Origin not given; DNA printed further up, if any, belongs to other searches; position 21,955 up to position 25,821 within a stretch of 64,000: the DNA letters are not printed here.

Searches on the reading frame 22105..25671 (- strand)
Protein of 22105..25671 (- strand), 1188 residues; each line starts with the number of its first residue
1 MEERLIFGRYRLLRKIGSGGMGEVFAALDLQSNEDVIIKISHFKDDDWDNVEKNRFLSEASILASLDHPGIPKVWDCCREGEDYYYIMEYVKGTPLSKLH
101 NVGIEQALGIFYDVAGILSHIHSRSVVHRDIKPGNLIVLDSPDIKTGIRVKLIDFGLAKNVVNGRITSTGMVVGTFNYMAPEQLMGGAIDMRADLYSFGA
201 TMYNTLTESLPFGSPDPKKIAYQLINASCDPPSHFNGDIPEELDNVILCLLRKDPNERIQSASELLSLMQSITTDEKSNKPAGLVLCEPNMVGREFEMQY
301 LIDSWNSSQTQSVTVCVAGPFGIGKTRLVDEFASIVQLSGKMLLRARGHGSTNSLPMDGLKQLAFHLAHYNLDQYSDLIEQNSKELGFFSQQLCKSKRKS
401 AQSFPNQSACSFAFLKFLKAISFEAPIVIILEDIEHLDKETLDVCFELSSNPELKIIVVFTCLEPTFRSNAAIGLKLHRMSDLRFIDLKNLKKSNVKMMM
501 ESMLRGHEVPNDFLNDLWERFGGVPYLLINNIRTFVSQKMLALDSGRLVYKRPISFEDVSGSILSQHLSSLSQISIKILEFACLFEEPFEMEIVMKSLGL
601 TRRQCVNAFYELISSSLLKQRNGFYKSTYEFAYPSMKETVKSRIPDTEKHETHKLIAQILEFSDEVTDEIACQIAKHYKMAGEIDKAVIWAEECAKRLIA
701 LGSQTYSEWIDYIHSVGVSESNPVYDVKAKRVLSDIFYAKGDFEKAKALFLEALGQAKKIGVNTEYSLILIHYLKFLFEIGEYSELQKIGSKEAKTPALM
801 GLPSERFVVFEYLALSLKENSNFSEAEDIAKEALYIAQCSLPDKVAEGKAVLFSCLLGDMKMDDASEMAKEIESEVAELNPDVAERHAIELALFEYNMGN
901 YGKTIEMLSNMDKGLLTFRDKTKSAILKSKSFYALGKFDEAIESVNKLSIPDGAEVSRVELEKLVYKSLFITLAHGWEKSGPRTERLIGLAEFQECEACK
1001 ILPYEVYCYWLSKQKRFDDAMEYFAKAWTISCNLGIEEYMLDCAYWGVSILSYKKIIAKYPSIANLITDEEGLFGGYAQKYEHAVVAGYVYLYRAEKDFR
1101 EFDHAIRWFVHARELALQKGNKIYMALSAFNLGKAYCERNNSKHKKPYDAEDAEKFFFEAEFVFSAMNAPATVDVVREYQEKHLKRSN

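Call 31: search_protein_families(library=pfam, proteins=[window:22105-25671:-], max_evalue=0.001)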
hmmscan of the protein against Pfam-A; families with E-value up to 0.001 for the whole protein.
window:22105-25671:- (1188 aa): 10 families
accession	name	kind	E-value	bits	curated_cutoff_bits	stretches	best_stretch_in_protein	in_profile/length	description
PF00069.31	Pkinase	-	1.3e-46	159.6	31.7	1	10-265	1-257/263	Protein kinase domain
PF07714.23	PK_Tyr_Ser-Thr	-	3.8e-30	105.5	23.1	1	12-260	3-250/258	Protein tyrosine and serine/threonine kinase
PF13191.12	AAA_16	-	1.5e-10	42.3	32.6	1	291-455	2-162/167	AAA ATPase domain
PF17667.7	Pkinase_fungal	-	3.7e-08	32.9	24.1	1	95-198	278-379/387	Fungal protein kinase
PF13424.12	TPR_12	-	1.1e-06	29.2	30.1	0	1102-1142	19-61/77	Tetratricopeptide repeat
PF03109.22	ABC1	-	6.4e-06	25.9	22.9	1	84-161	143-217/244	ABC1 atypical kinase-like domain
PF01636.29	APH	-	3.2e-05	24.3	23.2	0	34-123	21-109/239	Phosphotransferase enzyme family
PF07719.23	TPR_2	-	7.7e-05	23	27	0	731-754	5-28/34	Tetratricopeptide repeat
PF01637.24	ATPase_2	-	0.00012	22.4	33.2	0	293-529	3-223/225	ATPase domain predominantly from Archaea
PF12330.14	Haspin_kinase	-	0.00031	20.3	25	1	76-197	176-285/364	Haspin like kinase domain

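Call 79: search_protein_families(library=padloc, proteins=[window:22105-25671:-], max_evalue=0.001)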
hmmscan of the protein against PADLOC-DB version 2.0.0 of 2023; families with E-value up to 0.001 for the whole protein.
window:22105-25671:- (1188 aa): 34 families (the best 25 are shown)
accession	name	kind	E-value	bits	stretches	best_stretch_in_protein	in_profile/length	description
PDLC04042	PD-T4-6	-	1.1e-71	239.9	1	3-279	4-279/292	-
PDLC04060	PD-T4-6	-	1.6e-69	233.1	1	1-277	1-274/486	-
PDLC04061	PD-T4-6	-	2.7e-69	233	1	7-275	15-286/510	-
PDLC04053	PD-T4-6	-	3.6e-66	221.7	1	4-282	5-281/311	-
PDLC04138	mad6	-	9.6e-65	217.7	1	5-284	48-325/659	mads_6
PDLC04047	PD-T4-6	-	8.6e-60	200.5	1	3-282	5-283/327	-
PDLC04054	PD-T4-6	-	2.4e-58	196.2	1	4-281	7-282/347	-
PDLC04052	PD-T4-6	-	4.7e-57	192.3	1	4-267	5-271/496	-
PDLC04039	PD-T4-6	-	8e-56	187.9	1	6-281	12-284/458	-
PDLC04043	PD-T4-6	-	7e-55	184.9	1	6-282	13-287/452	-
PDLC04057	PD-T4-6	-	1.1e-54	184.2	1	5-281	5-279/443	-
PDLC01088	C3a189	-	6.1e-54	181.8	1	14-266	3-255/840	kinase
PDLC04040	PD-T4-6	-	3.7e-49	165.9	1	16-271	2-264/547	-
PDLC04048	PD-T4-6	-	2.7e-47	159.8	1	5-279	7-279/354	-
PDLC04041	PD-T4-6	-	4.7e-47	159.2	1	6-271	26-292/443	-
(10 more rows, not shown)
